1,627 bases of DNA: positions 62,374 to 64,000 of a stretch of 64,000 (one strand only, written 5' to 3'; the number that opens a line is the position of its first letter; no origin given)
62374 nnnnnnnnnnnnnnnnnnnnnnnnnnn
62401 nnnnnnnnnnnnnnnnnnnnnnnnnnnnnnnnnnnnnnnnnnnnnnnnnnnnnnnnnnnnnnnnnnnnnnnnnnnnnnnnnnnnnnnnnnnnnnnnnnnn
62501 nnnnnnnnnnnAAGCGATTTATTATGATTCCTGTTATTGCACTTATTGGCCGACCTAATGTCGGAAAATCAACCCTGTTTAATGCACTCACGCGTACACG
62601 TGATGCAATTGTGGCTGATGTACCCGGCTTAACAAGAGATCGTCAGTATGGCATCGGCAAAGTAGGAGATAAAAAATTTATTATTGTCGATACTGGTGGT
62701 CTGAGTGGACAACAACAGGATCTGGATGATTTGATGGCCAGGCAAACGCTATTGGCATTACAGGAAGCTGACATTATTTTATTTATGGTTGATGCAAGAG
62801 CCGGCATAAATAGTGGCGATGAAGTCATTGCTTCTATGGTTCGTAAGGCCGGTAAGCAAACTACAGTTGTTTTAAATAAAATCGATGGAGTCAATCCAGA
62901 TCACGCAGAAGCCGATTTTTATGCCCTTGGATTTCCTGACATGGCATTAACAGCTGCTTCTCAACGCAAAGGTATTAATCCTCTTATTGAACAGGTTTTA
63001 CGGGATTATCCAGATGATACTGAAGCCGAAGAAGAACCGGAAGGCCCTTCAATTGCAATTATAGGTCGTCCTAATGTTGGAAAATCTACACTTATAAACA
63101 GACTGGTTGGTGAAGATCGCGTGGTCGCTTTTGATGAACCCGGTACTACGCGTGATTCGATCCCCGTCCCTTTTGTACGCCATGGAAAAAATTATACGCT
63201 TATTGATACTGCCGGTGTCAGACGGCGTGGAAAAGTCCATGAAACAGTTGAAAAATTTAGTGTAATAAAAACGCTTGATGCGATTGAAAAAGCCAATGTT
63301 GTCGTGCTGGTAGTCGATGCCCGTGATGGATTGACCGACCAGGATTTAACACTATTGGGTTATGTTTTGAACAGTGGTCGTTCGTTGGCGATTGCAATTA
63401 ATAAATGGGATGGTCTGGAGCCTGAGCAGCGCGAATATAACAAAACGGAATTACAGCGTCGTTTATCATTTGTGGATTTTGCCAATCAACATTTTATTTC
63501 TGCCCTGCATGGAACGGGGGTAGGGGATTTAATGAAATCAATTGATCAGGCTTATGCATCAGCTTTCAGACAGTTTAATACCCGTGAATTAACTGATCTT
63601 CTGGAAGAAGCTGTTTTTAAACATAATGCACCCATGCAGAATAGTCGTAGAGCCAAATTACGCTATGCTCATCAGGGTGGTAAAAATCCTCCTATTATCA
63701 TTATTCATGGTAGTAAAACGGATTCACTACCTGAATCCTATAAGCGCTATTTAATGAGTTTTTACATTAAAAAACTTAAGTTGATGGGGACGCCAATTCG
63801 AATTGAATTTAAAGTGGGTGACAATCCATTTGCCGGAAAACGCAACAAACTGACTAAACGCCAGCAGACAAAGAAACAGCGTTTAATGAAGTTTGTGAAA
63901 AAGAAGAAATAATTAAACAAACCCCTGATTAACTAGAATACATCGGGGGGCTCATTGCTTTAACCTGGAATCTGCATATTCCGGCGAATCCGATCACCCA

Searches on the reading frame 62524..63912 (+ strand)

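Call 67: search_protein_families(library=ncbifam, proteins=[window:62524-63912:+], max_evalue=1e-10)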
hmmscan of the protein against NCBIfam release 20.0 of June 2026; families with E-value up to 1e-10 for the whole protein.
window:62524-63912:+ (462 aa): 21 families
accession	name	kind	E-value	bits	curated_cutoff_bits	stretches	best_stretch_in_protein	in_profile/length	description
TIGR03594.1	GTPase_EngA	equivalog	1.1e-165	551.9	306.7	1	3-430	1-432/432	ribosome biogenesis GTPase Der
NF002828.0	PRK03003.1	equivalog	1.5e-104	350.2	631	1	2-433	40-470/477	ribosome biogenesis GTPase Der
NF007071.0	PRK09518.1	equivalog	4.1e-97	326.4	953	1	3-432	272-700/706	bifunctional cytidylate kinase/GTPase Der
NF000908.1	PRK00089.1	equivalog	5.9e-60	203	237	2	4-164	5-169/291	GTPase Era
TIGR00450.1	mnmE_trmE_thdF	equivalog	1.1e-53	183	252.6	2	168-328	203-359/446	tRNA uridine-5-carboxymethylaminomethyl(34) synthesis GTPase MnmE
NF003661.0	PRK05291.1-3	equivalog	6e-48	164.3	380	2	145-353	187-379/448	tRNA uridine-5-carboxymethylaminomethyl(34) synthesis GTPase MnmE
TIGR00436.1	era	equivalog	2.6e-47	161.4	116.25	2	5-129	3-126/270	GTPase Era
TIGR00231.1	small_GTP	domain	2e-46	157.8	42.5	2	4-157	5-161/164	GTP-binding protein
TIGR03918.1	GTP_HydF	equivalog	1.7e-41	142.4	325.55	2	4-168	9-173/392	[FeFe] hydrogenase H-cluster maturation GTPase HydF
TIGR03596.1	GTPase_YlqF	equivalog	5.6e-34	117.8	208.2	1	78-232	18-173/276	ribosome biogenesis GTPase YlqF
TIGR03598.1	GTPase_YsxC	equivalog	6e-34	117.3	124.45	2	170-340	14-185/186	ribosome biogenesis GTP-binding protein YihA/YsxC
TIGR00437.1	feoB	equivalog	4.5e-29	101.6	315.65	2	181-363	1-172/594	ferrous iron transport protein B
TIGR03156.1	GTP_HflX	equivalog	5e-26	91.5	216.75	2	169-342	184-349/351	GTPase HflX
NF008956.1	PRK12299.1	equivalog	3.9e-18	65.5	300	0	5-159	161-322/327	GTPase ObgE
TIGR02729.1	Obg_CgtA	equivalog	3.1e-16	59.3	280.25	0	5-159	160-325/329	Obg family GTPase CgtA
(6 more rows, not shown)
